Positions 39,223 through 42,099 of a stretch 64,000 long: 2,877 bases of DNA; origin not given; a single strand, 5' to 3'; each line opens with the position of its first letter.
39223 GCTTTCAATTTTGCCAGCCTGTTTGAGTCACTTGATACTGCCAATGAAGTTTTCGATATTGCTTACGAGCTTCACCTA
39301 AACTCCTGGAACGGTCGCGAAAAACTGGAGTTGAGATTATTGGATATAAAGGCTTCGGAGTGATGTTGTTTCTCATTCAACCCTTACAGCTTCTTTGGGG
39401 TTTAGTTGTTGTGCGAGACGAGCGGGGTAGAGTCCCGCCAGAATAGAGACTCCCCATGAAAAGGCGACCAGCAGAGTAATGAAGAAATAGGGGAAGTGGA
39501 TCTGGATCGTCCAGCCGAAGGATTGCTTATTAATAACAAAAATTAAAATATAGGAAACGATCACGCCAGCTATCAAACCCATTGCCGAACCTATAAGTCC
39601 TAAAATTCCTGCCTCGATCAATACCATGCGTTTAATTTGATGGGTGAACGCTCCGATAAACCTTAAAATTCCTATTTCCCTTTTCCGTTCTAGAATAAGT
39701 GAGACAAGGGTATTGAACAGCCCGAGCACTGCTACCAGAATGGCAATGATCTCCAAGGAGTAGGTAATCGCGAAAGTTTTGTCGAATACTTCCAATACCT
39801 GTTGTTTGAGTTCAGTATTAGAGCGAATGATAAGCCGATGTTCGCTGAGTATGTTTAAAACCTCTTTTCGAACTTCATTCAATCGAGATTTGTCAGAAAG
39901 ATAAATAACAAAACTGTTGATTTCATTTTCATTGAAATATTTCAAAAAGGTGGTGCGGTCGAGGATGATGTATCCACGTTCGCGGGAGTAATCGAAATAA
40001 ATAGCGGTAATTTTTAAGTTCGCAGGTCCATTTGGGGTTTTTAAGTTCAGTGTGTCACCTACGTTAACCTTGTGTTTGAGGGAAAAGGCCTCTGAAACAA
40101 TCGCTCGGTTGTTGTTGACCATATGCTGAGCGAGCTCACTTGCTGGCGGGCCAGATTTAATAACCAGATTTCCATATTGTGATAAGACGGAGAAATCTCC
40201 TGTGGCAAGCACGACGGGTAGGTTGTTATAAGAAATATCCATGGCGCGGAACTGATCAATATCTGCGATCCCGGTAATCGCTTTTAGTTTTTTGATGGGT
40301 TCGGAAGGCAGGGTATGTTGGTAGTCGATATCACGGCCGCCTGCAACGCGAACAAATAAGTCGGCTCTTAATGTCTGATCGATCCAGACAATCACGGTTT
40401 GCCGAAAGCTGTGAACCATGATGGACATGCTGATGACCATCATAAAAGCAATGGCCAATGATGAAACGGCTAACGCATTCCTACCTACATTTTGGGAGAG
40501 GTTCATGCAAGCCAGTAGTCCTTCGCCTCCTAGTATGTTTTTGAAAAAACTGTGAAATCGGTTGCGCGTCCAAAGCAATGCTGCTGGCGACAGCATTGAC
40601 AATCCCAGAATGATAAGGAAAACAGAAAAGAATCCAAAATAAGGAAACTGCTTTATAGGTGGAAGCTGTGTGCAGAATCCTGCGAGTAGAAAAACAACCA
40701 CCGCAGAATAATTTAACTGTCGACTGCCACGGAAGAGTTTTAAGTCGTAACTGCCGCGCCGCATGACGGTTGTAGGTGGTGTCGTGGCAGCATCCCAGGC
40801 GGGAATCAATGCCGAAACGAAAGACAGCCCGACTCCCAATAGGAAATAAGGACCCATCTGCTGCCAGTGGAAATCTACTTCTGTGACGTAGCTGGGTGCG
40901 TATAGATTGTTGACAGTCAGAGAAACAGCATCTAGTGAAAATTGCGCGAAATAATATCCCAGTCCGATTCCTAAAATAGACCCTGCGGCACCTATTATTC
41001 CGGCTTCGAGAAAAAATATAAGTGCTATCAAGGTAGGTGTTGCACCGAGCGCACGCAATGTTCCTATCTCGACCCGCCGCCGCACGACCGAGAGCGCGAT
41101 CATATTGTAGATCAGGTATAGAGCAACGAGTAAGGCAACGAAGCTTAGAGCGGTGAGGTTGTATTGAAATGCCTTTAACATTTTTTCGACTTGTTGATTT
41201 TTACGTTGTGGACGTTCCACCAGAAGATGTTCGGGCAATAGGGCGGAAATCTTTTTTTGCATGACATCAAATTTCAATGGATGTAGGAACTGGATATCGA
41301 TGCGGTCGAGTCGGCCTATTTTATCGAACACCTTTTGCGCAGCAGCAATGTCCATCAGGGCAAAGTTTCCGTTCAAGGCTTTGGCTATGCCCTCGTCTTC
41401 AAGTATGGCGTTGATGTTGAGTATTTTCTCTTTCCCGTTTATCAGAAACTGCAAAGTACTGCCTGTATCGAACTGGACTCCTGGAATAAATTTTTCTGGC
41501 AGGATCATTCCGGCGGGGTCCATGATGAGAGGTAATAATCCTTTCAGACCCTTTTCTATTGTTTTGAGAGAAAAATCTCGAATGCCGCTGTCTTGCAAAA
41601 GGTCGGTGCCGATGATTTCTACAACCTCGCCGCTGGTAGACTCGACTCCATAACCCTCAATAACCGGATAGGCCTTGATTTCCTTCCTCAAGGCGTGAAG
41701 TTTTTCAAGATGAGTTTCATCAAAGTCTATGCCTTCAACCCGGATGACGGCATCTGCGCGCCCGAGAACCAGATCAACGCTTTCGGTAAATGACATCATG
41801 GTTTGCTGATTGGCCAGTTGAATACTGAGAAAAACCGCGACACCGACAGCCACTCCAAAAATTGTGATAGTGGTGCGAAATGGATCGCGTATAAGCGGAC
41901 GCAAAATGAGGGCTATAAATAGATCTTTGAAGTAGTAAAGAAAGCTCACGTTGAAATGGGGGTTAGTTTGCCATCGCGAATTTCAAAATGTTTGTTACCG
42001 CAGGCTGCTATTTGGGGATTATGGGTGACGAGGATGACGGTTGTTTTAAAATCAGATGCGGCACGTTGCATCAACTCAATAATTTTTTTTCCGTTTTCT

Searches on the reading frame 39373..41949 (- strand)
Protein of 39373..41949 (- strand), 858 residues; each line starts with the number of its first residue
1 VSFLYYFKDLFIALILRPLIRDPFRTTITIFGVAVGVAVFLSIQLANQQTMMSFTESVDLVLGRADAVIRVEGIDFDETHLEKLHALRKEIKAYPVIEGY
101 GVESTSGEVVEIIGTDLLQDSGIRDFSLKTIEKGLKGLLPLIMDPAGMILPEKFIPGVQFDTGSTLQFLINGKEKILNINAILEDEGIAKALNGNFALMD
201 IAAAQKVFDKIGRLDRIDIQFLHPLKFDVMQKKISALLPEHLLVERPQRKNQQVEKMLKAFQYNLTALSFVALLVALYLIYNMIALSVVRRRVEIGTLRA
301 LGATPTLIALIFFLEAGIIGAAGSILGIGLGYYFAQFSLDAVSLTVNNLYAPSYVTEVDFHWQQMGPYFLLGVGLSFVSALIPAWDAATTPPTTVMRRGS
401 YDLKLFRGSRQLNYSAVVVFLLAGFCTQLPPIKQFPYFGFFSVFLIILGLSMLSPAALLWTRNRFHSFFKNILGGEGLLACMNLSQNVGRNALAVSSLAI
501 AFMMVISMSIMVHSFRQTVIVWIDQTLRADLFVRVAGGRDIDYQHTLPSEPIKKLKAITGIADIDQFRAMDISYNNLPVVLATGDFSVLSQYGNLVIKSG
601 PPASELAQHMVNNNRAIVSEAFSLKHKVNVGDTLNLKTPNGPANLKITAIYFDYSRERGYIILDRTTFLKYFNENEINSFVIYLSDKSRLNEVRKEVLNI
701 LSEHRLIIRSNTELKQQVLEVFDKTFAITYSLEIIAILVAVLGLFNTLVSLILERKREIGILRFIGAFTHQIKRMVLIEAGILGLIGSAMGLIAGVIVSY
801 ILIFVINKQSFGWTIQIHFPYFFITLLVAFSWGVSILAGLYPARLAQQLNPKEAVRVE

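Call 65: search_protein_families(library=ncbifam, proteins=[window:39373-41949:-], max_evalue=1e-15)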
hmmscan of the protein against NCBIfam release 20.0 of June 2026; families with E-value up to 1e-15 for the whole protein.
window:39373-41949:- (858 aa): 6 families
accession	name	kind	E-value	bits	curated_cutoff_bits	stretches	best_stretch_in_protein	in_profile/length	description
TIGR02212.1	lolCE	equivalog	5e-35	121.2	362.45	2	168-397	175-409/411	lipoprotein-releasing ABC transporter permease subunit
NF038346.1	FtsX_actino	exception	1.1e-25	90.6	250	0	253-382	171-300/308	permease-like cell division protein FtsX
TIGR03434.1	ADOP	subfamily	7.3e-25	87.2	622.3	0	687-858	638-803/803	ADOP family duplicated permease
NF038347.1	FtsX_Gpos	exception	6.8e-21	74.9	225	0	244-375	147-282/296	permease-like cell division protein FtsX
NF007826.0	PRK10535.1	equivalog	1e-18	67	966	0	719-855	514-645/648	macrolide ABC transporter ATP-binding protein/permease MacB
NF008357.0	PRK11146.1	exception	9.1e-16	57.7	439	0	171-395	181-410/414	lipoprotein-releasing ABC transporter permease subunit LolE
